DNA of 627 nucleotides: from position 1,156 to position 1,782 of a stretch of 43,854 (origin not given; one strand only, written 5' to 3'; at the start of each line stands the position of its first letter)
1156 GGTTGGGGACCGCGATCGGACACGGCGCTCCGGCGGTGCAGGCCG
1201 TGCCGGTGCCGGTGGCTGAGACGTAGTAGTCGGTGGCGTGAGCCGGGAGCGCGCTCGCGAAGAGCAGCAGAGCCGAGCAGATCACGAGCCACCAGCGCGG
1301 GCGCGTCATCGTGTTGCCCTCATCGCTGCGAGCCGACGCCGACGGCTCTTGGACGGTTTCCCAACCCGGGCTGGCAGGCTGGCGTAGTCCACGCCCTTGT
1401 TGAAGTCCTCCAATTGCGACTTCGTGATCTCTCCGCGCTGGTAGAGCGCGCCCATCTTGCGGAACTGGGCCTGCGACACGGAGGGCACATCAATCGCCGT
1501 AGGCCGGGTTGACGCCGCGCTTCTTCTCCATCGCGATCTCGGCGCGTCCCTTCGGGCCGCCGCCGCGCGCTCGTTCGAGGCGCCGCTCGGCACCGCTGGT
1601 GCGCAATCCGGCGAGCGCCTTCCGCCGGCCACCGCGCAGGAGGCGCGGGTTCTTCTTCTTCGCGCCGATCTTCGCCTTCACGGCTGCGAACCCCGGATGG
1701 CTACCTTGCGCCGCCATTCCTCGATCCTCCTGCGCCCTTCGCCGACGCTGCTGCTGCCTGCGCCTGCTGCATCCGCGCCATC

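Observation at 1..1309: Hidden wrap-around gene: a secreted parallel beta-helix protein between portal and scaffold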

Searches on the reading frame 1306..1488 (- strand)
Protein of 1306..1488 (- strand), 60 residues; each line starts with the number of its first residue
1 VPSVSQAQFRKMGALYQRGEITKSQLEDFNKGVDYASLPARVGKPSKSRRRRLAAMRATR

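Call 86: search_protein_families(library=ncbifam, proteins=[window:1306-1488:-], max_evalue=0.01)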
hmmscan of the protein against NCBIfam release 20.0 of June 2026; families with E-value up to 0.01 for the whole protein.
window:1306-1488:- (60 aa): 0 families

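Call 87: search_protein_families(library=pfam, proteins=[window:1306-1488:-], max_evalue=0.05)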
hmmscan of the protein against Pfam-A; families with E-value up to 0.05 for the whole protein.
window:1306-1488:- (60 aa): 1 family
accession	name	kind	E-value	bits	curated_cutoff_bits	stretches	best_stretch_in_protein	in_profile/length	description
PF09851.14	SHOCT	-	0.031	14.5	27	0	10-24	4-18/28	Short C-terminal domain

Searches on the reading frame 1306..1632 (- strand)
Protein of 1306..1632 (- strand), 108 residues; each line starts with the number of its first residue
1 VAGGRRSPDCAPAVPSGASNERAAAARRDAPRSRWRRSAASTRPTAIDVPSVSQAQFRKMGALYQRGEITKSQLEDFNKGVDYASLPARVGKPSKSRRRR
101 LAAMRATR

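Call 6: search_protein_families(library=phrogs, proteins=[window:1306-1632:-], max_evalue=0.01)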
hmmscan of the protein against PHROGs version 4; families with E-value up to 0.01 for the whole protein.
window:1306-1632:- (108 aa): 0 families

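Call 15: search_protein_families(library=pfam, proteins=[window:1306-1632:-], max_evalue=0.1)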
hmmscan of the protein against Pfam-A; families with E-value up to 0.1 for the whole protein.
window:1306-1632:- (108 aa): 1 family
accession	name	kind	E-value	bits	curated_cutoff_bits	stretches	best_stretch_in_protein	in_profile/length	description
PF09851.14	SHOCT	-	0.098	12.9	27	0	58-71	4-17/28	Short C-terminal domain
